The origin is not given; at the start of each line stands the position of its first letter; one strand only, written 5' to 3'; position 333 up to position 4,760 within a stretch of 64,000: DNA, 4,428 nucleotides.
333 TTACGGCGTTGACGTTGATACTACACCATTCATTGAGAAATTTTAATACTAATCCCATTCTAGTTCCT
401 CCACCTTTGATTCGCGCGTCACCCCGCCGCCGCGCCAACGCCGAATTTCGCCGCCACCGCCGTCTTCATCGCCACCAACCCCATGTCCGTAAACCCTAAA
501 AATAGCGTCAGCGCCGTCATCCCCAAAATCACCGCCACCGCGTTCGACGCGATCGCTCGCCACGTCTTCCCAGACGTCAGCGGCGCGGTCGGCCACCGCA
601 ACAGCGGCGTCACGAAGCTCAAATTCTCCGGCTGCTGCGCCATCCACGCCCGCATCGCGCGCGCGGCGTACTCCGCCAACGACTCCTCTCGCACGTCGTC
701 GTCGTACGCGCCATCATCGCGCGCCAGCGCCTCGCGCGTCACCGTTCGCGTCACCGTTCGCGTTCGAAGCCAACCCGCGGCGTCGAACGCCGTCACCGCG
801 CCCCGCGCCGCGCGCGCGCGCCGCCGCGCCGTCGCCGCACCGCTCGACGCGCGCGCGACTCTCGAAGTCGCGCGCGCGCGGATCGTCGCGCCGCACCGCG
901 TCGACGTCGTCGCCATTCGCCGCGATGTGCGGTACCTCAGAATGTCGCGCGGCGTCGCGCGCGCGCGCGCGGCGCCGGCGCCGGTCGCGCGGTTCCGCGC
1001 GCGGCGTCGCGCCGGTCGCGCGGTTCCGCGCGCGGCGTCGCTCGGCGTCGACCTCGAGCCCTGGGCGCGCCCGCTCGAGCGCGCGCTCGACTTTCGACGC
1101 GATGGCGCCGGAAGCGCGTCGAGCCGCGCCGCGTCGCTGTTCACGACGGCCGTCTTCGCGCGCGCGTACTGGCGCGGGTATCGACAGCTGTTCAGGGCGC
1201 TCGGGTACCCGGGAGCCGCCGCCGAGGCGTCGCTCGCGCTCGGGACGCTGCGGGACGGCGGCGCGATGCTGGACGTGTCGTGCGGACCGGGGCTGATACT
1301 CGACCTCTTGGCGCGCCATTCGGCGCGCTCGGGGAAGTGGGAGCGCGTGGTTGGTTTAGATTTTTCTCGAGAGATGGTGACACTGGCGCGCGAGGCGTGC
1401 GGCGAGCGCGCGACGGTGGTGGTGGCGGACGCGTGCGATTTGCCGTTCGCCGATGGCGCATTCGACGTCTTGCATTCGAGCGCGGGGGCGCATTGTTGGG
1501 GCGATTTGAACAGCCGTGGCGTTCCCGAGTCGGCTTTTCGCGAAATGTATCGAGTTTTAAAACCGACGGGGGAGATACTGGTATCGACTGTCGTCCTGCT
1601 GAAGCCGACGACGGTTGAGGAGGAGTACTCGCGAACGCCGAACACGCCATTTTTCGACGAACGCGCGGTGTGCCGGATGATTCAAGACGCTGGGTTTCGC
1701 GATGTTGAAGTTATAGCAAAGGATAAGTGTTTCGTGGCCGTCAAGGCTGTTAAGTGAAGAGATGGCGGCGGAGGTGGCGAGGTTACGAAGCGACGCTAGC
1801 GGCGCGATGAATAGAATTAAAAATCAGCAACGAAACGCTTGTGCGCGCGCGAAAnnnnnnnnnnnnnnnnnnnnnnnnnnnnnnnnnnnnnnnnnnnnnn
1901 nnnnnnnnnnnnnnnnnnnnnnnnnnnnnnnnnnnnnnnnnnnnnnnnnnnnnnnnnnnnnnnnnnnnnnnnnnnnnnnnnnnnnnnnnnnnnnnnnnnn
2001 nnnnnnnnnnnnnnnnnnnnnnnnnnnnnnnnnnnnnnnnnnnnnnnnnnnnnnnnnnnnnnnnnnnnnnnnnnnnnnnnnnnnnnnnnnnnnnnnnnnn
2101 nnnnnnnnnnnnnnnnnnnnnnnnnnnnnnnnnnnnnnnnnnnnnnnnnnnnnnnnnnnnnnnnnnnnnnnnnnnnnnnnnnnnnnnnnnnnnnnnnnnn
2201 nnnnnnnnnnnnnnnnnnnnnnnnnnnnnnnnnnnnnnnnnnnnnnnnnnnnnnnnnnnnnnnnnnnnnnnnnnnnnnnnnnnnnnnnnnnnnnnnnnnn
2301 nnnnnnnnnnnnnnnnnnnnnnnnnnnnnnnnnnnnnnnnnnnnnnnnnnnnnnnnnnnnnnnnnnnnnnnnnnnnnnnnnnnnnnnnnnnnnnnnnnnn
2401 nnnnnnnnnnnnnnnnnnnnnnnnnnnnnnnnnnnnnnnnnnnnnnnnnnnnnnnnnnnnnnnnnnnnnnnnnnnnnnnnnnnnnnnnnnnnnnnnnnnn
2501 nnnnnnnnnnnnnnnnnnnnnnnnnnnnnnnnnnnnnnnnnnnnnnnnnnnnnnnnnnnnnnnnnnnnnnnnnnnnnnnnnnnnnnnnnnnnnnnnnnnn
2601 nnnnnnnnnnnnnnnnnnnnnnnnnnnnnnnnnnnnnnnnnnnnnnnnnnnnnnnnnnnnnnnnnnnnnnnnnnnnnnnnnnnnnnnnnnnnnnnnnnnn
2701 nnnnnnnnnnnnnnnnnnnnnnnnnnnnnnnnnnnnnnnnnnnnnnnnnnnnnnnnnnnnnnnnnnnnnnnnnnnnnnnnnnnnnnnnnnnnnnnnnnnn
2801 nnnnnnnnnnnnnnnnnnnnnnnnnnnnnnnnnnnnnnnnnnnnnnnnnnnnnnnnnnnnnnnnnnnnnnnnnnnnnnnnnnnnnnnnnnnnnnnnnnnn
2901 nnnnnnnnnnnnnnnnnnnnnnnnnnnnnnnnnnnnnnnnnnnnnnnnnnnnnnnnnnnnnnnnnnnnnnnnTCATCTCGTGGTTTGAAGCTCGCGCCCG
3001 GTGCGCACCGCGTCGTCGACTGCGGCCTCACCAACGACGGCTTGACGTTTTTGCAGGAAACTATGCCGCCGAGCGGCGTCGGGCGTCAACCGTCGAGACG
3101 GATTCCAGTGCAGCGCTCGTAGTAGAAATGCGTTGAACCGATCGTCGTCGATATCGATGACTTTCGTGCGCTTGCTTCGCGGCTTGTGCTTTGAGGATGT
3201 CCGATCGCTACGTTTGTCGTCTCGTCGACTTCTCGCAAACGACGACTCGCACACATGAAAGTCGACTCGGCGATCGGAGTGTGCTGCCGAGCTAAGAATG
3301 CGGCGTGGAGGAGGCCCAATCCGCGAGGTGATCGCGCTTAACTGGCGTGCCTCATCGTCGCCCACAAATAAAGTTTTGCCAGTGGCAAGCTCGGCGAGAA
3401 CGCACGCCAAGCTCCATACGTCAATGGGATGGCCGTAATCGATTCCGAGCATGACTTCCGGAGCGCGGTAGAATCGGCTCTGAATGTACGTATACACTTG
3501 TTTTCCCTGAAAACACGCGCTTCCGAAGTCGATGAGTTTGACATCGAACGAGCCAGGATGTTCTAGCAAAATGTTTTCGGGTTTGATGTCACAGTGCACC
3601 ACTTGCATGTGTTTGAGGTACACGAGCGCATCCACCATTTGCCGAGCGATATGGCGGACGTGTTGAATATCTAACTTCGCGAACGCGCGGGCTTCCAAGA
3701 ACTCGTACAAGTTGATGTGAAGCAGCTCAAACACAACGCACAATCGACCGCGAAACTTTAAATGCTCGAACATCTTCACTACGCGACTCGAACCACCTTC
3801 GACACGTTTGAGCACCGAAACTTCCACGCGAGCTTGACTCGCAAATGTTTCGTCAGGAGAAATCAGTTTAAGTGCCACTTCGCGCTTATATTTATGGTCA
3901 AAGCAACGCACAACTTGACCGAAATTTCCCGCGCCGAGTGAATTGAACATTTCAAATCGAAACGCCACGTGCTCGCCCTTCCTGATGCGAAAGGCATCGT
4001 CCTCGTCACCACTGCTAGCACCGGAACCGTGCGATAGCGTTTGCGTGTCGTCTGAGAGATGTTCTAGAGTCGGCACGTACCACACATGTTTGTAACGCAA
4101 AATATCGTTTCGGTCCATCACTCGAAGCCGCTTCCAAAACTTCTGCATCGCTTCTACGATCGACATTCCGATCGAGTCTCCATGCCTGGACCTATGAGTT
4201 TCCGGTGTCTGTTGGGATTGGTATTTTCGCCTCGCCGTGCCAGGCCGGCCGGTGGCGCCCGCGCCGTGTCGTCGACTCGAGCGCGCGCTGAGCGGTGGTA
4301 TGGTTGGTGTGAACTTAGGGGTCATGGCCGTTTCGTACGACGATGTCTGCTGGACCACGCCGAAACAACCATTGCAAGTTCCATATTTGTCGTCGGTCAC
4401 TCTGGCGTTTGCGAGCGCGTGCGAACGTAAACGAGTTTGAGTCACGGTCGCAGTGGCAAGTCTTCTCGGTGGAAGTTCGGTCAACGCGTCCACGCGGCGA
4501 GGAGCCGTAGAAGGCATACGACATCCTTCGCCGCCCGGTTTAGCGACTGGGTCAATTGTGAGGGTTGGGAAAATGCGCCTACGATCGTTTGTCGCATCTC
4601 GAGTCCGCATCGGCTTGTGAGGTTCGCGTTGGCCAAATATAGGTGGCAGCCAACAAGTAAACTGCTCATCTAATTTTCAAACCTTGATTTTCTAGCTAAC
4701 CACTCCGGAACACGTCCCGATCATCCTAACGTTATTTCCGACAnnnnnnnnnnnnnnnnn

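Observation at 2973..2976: Stop codon of the DYRK kinase overlaps the start codon of the SDR39U1 gene (ATGA) on the same strand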

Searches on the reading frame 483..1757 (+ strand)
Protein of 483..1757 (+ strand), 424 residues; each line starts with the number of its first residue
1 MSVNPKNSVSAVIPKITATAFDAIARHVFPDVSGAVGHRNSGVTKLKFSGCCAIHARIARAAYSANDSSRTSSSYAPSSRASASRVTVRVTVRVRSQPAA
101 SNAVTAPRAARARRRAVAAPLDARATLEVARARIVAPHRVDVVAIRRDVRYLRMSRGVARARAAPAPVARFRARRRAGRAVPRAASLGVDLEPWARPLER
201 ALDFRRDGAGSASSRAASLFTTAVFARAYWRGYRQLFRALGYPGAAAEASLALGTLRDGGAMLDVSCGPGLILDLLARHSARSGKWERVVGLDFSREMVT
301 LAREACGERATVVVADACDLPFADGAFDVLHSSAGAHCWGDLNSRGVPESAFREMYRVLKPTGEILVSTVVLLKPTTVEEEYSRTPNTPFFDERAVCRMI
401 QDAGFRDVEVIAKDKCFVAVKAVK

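Call 4: search_protein_families(library=pfam, proteins=[window:483-1757:+])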
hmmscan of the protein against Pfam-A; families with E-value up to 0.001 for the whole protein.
window:483-1757:+ (424 aa): 6 families
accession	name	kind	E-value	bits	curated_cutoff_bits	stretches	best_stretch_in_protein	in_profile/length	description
PF08241.18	Methyltransf_11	-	9.8e-21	74.6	21.2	1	263-366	1-94/95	Methyltransferase domain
PF13649.12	Methyltransf_25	-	2.6e-18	66.9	27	1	263-363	2-97/97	Methyltransferase domain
PF13847.12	Methyltransf_31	-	2.6e-16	60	27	1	257-381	2-127/145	Methyltransferase domain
PF01209.24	Ubie_methyltran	-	9.3e-13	48.5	20.1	1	257-368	46-152/233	ubiE/COQ5 methyltransferase family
PF13489.12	Methyltransf_23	-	2.8e-10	40.6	27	1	251-409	15-163/164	Methyltransferase domain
PF08242.18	Methyltransf_12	-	7.1e-09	36.7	30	1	263-364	1-97/98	Methyltransferase domain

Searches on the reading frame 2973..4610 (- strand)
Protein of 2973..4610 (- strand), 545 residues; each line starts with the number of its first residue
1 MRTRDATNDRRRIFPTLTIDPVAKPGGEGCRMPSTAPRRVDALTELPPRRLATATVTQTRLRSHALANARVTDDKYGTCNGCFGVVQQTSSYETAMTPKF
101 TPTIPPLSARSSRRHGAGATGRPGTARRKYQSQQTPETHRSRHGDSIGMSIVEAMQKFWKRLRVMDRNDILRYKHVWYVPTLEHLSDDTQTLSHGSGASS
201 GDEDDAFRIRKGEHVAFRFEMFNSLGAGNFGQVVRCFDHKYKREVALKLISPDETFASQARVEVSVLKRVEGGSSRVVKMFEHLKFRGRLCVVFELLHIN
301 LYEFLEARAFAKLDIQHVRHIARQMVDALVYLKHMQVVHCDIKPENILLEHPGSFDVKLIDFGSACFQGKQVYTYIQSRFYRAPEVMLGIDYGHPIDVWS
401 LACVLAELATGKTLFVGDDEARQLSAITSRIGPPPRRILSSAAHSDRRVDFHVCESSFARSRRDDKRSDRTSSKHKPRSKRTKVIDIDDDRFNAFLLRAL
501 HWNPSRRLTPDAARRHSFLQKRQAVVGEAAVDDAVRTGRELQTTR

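Call 4: search_protein_families(library=pfam, proteins=[window:2973-4610:-])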
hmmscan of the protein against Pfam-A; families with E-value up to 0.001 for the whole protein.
window:2973-4610:- (545 aa): 4 families
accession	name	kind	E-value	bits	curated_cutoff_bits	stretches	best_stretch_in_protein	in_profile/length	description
PF00069.31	Pkinase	-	3.8e-49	167.9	31.7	1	220-519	2-263/263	Protein kinase domain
PF07714.23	PK_Tyr_Ser-Thr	-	1.7e-21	77.2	23.1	1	221-419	3-209/258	Protein tyrosine and serine/threonine kinase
PF14531.12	Kinase-like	-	0.00024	20.9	25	1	318-387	146-213/289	Kinase-like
PF03109.22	ABC1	-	0.00056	19.6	22.9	0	318-371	168-220/244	ABC1 atypical kinase-like domain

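Call 29: find_homologous_proteins(query=window:2976-4610:-, max_evalue=1e-30)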
Query window:2976-4610:- (545 aa): 937 proteins with E <= 1e-30 among 8000 candidates; the best 120 are listed.
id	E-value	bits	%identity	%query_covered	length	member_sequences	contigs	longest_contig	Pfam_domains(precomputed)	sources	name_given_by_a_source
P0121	0.0e+0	1173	100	94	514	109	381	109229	PF07714.24,PF00069.32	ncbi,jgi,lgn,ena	-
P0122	0.0e+0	1102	90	100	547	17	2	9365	PF07714.24,PF00069.32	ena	-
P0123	1.9e-154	533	50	96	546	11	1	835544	PF07714.24,PF00069.32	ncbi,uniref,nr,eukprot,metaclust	ncbi:Serine/threonine-protein kinase, active site [Ostreococcus tauri]|uniref:Serine/threonine-prote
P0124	1.5e-150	521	51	95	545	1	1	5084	PF07714.24,PF00069.32,PF01163.29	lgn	-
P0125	3.3e-145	503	56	79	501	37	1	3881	PF07714.24,PF00069.32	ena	-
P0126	1.2e-141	491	53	79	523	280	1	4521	PF07714.24,PF00069.32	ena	-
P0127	7.6e-141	489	53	79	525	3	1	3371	PF07714.24,PF00069.32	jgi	-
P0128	6.1e-139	482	50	87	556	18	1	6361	PF07714.24,PF00069.32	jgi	-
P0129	1.3e-138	481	51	81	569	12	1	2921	PF07714.24,PF00069.32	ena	-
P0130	3.1e-137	477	48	87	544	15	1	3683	PF07714.24,PF00069.32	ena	-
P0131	1.1e-136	475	59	67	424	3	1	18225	PF07714.24,PF00069.32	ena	-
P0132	1.5e-136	474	49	87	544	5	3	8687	PF07714.24,PF00069.32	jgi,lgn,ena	jgi:dual specificity tyrosine-phosphorylation-regulated kinase 2/3/4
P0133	9.1e-136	472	57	70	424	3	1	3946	PF07714.24,PF00069.32,PF03109.23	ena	-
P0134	2.2e-132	461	54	73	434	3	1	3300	PF07714.24,PF00069.32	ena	-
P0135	4.7e-110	387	44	81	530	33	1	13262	PF07714.24,PF00069.32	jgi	jgi:dual specificity tyrosine-phosphorylation-regulated kinase 2/3/4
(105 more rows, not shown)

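Call 30: search_solved_structures(query=window:2976-4610:-, max_evalue=1e-20)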
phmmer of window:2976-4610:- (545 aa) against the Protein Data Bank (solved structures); distinct sequences matched with E-value up to 1e-20: 466 (the best 60 are shown).
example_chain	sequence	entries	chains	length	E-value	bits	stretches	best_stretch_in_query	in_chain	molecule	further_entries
5y86_A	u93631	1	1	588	5.5e-80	272.8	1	148-522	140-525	Dual specificity tyrosine-phosphorylation-regulated kinase 3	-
5lxc_A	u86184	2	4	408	3.5e-77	263.5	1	149-523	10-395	Dual specificity tyrosine-phosphorylation-regulated kinase 2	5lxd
9kqy_B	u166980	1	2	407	3.5e-77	263.5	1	149-523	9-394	Dual specificity tyrosine-phosphorylation-regulated kinase 2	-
3k2l_A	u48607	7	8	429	3.9e-77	263.4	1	149-523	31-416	Dual specificity tyrosine-phosphorylation-regulated kinase 2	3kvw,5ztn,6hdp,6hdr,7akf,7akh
4azf_A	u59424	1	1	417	5.6e-77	262.8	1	149-522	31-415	DYRK2 DUAL-SPECIFICITY TYROSINE-PHOSPHORYLATION REGULATED KINASE 2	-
7ejv_B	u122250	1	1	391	5.9e-77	262.8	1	152-522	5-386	Dual specificity tyrosine-phosphorylation-regulated kinase 2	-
8hlt_A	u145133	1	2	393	2.4e-76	260.8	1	149-520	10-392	Dual specificity tyrosine-phosphorylation-regulated kinase 2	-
7ejv_A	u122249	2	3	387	2.6e-76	260.6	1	150-520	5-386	Dual specificity tyrosine-phosphorylation-regulated kinase 2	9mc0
7dhv_A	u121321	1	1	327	6.6e-73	249.4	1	213-522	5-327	Dual specificity tyrosine-phosphorylation-regulated kinase 2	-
7dh3_A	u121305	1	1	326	6.8e-73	249.4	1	213-522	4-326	Dual specificity tyrosine-phosphorylation-regulated kinase 2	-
7dg4_A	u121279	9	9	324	8.4e-73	249.1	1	213-522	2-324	Dual specificity tyrosine-phosphorylation-regulated kinase 2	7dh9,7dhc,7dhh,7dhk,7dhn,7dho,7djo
6k0j_A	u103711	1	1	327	8.3e-72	245.8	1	213-520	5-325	Dual specificity tyrosine-phosphorylation-regulated kinase 2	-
8c2z_A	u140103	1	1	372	1.6e-63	218.5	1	194-445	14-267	Dual specificity tyrosine-phosphorylation-regulated kinase 1B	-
8yev_A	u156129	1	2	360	3e-62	214.2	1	202-522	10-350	Dual specificity tyrosine-phosphorylation-regulated kinase 1A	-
3anq_A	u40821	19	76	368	3.1e-62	214.2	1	202-522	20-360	Dual specificity tyrosine-phosphorylation-regulated kinase 1A | DUAL SPECIFICITY TYROSINE-PHOSPHORYLATION- REGULATED KINASE 1A | DYRK1A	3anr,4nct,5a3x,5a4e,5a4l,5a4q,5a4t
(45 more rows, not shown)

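Call 31: list_cluster_members(proteins=[P0121, P0001, P0002, P0122])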
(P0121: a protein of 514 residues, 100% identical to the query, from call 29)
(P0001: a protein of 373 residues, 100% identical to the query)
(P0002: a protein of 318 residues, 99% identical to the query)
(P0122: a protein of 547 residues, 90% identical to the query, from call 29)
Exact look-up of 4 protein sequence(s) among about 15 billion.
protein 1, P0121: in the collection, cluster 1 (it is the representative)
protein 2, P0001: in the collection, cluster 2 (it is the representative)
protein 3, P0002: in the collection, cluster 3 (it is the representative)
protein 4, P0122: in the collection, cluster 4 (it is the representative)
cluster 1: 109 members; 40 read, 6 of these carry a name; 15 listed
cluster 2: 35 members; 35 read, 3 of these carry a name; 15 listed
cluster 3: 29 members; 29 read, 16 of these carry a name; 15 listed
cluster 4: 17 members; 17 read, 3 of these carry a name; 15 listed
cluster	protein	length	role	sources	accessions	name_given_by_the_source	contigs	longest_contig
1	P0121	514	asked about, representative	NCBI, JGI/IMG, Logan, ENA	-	-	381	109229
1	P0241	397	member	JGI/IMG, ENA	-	dual specificity tyrosine-phosphorylation-regulated kinase 2/3/4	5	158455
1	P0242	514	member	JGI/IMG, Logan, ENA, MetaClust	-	\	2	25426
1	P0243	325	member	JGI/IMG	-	dual specificity tyrosine-phosphorylation-regulated kinase 2/3/4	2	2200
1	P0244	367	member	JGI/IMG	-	dual specificity tyrosine-phosphorylation-regulated kinase 2/3/4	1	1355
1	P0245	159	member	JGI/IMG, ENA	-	dual specificity tyrosine-phosphorylation-regulated kinase 2/3/4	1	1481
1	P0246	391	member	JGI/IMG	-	dual specificity tyrosine-phosphorylation-regulated kinase 2/3/4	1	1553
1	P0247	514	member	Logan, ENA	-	-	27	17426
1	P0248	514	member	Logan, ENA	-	-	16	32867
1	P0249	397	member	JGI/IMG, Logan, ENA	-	-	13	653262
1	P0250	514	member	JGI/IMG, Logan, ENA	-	-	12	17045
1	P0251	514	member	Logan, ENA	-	-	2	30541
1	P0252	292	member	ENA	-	-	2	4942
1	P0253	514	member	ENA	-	-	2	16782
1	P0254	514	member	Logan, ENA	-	-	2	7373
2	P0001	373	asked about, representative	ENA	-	-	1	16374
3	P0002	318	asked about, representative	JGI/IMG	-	uncharacterized protein (TIGR01777 family)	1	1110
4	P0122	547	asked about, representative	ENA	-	-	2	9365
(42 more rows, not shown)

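Call 32: find_encoding_contigs(protein=P0122, flank=4000, max_places=3)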
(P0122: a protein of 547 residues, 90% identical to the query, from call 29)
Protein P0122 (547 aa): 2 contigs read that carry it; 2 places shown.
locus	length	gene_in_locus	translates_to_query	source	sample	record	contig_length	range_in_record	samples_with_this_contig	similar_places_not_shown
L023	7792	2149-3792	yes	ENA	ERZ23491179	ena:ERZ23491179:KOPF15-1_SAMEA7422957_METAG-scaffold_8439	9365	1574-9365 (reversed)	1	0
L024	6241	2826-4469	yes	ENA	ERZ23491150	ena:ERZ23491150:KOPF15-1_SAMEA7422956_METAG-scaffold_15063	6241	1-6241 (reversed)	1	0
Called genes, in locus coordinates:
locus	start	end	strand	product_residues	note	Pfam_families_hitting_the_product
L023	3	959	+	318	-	?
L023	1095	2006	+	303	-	PF01088:Peptidase_C12, PF18031:UCH_C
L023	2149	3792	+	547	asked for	PF00069:Pkinase, PF07714:PK_Tyr_Ser-Thr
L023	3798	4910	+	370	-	PF01370:Epimerase, PF05368:NmrA (weak), PF16363:GDP_Man_Dehyd (faint), PF13460:NAD_binding_10 (weak), PF08338:DUF1731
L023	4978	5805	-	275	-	PF13489:Methyltransf_23, PF01209:Ubie_methyltran, PF13847:Methyltransf_31, PF08241:Methyltransf_11, PF08242:Methyltransf_12, PF13649:Methyltransf_25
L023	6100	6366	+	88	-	-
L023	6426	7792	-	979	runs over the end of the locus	?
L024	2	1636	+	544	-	?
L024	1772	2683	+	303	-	PF01088:Peptidase_C12, PF18031:UCH_C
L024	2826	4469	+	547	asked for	PF00069:Pkinase, PF07714:PK_Tyr_Ser-Thr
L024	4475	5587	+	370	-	PF01370:Epimerase, PF05368:NmrA (weak), PF16363:GDP_Man_Dehyd (faint), PF13460:NAD_binding_10 (weak), PF08338:DUF1731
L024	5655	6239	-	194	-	?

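Call 43: search_protein_families(library=ncbifam, proteins=[window:2976-4610:-])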
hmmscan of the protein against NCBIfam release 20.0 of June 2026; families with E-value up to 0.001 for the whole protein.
window:2976-4610:- (545 aa): 10 families
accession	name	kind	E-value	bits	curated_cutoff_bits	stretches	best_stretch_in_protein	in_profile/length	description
NF047741.1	antiphage_MADS6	equivalog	5.2e-24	84.7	460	2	199-336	474-611/612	methylation-associated defense system protein kinase MAD6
NF033483.0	PknB_PASTA_kin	equivalog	1.1e-21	77.5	450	1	212-420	2-213/563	Stk1 family PASTA domain-containing Ser/Thr kinase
NF052427.1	StpK7MSMEG_1200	equivalog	1.7e-18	66.5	900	1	219-436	9-230/601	serine/threonine protein kinase StpK7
NF033442.0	BREX_PglW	equivalog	2e-13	49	990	1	201-421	496-716/1391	BREX system serine/threonine kinase PglW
NF043056.1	T4SS_LegK1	equivalog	4.2e-12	45.4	550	1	335-409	208-284/516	Dot/Icm T4SS effector kinase LegK1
NF038150.1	lanthi_synth_IV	equivalog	6.2e-12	44.7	650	1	212-424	184-405/851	class IV lanthionine synthetase LanL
NF038151.1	lanthi_synth_III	equivalog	4.6e-07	28.6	575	1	316-443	336-459/833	class III lanthionine synthetase LanKC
NF058632.1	SerThrKinPrkT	equivalog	4.1e-06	26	280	1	216-424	20-223/322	serine/threonine protein kinase PrkT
NF009651.0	PRK13184.1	equivalog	5.6e-05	21.3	839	0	315-369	112-164/932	serine/threonine-protein kinase PknD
TIGR03903.1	TOMM_kin_cyc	equivalog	0.00013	20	705.75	1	244-367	5-131/1267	TOMM system kinase/cyclase fusion protein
